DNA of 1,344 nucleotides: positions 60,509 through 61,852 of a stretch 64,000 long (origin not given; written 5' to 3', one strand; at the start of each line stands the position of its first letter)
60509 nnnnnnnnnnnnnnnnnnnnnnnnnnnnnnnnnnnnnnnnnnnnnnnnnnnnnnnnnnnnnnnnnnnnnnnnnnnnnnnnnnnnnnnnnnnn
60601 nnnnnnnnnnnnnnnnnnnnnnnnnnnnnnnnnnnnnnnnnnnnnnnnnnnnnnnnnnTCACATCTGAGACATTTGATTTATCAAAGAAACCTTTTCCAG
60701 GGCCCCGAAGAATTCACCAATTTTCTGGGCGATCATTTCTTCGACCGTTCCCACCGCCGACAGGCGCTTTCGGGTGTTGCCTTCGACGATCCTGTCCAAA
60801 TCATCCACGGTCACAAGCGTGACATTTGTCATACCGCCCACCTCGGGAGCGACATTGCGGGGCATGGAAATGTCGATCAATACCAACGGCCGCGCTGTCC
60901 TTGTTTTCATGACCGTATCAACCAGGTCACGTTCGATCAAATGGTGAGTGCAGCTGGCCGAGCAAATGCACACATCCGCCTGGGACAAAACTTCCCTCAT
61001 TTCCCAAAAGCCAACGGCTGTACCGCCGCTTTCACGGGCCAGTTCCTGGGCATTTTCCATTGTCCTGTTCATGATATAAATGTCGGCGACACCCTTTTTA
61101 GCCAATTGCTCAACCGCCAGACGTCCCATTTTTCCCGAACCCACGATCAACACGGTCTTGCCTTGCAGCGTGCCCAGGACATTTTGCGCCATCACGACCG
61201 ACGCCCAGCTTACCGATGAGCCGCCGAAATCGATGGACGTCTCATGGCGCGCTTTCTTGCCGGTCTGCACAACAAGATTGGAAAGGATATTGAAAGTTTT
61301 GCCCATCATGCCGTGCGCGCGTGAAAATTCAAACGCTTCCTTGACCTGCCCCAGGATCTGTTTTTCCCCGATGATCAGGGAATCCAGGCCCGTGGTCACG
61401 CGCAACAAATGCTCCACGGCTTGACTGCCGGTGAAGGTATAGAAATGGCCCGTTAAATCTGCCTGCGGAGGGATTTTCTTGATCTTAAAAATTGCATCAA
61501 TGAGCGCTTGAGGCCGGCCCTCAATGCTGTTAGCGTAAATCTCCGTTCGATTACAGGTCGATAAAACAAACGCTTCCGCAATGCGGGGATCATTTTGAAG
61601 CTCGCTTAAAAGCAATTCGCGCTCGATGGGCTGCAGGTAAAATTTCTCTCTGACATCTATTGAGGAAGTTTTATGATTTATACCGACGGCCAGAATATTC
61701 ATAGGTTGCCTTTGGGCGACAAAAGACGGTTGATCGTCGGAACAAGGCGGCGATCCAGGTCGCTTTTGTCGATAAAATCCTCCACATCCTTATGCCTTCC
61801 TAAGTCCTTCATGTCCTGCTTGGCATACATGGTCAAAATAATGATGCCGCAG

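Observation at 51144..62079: Compact porin-cytochrome EET locus in one operon with hemA and a receiver protein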

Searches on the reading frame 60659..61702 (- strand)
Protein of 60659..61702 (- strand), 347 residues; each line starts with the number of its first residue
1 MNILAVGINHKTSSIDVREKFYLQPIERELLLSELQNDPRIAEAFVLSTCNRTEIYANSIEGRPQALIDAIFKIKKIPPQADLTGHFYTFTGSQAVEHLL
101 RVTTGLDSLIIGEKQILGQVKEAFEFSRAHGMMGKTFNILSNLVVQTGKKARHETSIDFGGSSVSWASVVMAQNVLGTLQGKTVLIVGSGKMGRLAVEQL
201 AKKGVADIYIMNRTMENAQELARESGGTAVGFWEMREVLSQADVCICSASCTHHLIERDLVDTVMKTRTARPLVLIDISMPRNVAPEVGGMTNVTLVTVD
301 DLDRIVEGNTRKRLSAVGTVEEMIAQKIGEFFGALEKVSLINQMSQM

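Call 4: search_protein_families(library=pfam, proteins=[window:60659-61702:-], max_evalue=0.01)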
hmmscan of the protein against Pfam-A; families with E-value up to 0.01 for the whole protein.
window:60659-61702:- (347 aa): 12 families
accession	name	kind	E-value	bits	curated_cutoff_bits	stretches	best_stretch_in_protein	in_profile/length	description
PF05201.20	GlutR_N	-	4.7e-44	150.2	27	1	6-155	1-151/151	Glutamyl-tRNAGlu reductase, N-terminal domain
PF01488.26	Shikimate_DH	-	7.8e-38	130.1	24.3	1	171-305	2-138/138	Shikimate / quinate 5-dehydrogenase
PF02826.25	2-Hacid_dh_C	-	6e-07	29.5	25.1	1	175-263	30-116/178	D-isomer specific 2-hydroxyacid dehydrogenase, NAD binding domain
PF03807.23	F420_oxidored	-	7.9e-06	26.8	21.6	1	184-253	2-71/94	NADP oxidoreductase coenzyme F420-dependent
PF03446.21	NAD_binding_2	-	0.00013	22.5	21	1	185-248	3-62/161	NAD binding domain of 6-phosphogluconate dehydrogenase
PF01408.29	GFO_IDH_MocA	-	0.00022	22.4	24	1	183-264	2-86/120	Oxidoreductase family, NAD-binding Rossmann fold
PF03435.24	Sacchrp_dh_NADP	-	0.00028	21.6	25.1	1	184-229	1-47/129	Saccharopine dehydrogenase NADP binding domain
PF21799.2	MurD-like_N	-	0.0025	18.5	27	0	249-300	13-61/88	Mur ligase MurD-like, N-terminal domain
PF13241.12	NAD_binding_7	-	0.0039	18.2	22.1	1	179-247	5-67/104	Putative NAD(P)-binding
PF07991.19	KARI_N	-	0.0049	16.9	20.6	1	179-247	2-66/165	Acetohydroxy acid isomeroreductase, NADPH-binding domain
PF16912.11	Glu_dehyd_C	-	0.0075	16.2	34.9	0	179-254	29-112/211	Glucose dehydrogenase C-terminus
PF02254.24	TrkA_N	-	0.0085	16.8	23.8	0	184-244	1-60/116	TrkA-N domain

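Call 5: search_protein_families(library=ncbifam, proteins=[window:60659-61702:-], max_evalue=0.01)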
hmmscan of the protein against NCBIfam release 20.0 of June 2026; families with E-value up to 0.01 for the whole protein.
window:60659-61702:- (347 aa): 28 families (the best 25 are shown)
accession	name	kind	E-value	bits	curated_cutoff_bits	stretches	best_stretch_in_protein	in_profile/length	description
TIGR01035.1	hemA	equivalog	1.7e-103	346.8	209.55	1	3-343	1-341/416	glutamyl-tRNA reductase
NF000744.0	PRK00045.1-3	equivalog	3.2e-88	296.5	429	1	1-333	1-339/447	glutamyl-tRNA reductase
NF000750.0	PRK00045.3-4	equivalog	7.6e-46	156.9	289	1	2-331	2-328/439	glutamyl-tRNA reductase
NF010548.0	PRK13940.1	equivalog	1.1e-45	156.3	469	1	1-333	1-327/414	glutamyl-tRNA reductase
NF000752.0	PRK00045.4-2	equivalog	1.8e-34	119.6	381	1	4-340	12-319/412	glutamyl-tRNA reductase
NF000751.1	PRK00045.4-1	equivalog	1.9e-27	96.4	478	1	41-338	44-320/426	glutamyl-tRNA reductase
NF001909.0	PRK00676.1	equivalog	1.6e-15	57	478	1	5-214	5-207/338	glutamyl-tRNA reductase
NF001319.0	PRK00258.3-3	equivalog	6.1e-09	35.3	252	1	178-251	119-194/279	shikimate dehydrogenase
NF001310.0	PRK00258.1-2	equivalog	4.2e-07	29.4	221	1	178-254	118-199/279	shikimate dehydrogenase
NF001312.0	PRK00258.1-4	equivalog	4.9e-07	29.3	295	1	180-251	126-199/285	shikimate dehydrogenase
TIGR00507.1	aroE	equivalog_domain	4.5e-06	26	200.2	1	176-254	111-191/270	shikimate dehydrogenase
TIGR01809.1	Shik-DH-AROM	equivalog_domain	5.5e-06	25.7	196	1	166-222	107-166/282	shikimate dehydrogenase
NF007375.0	PRK09880.1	equivalog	2.7e-05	23.1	469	1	167-230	156-218/344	L-idonate 5-dehydrogenase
NF004793.0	PRK06141.1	equivalog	0.0001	21.4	322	1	167-262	111-210/314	bifunctional Delta(1)-pyrroline-2-carboxylate/Delta(1)-piperideine-2-carboxylate reductase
NF006802.0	PRK09310.1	equivalog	0.00014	20.8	598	1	143-238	302-388/477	bifunctional 3-dehydroquinate dehydratase/shikimate dehydrogenase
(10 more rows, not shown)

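Call 51: search_solved_structures(query=window:60659-61702:-, max_evalue=1e-10)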
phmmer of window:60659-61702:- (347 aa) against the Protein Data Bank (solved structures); distinct sequences matched with E-value up to 1e-10: 2.
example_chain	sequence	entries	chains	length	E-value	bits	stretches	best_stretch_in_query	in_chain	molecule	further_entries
1gpj_A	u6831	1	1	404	1.9e-51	178.3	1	3-338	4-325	Glutamyl-tRNA reductase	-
4n7r_A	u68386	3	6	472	4.9e-40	140.9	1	2-332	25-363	Glutamyl-tRNA reductase 1, chloroplastic | Glutamyl-tRNA reductase 1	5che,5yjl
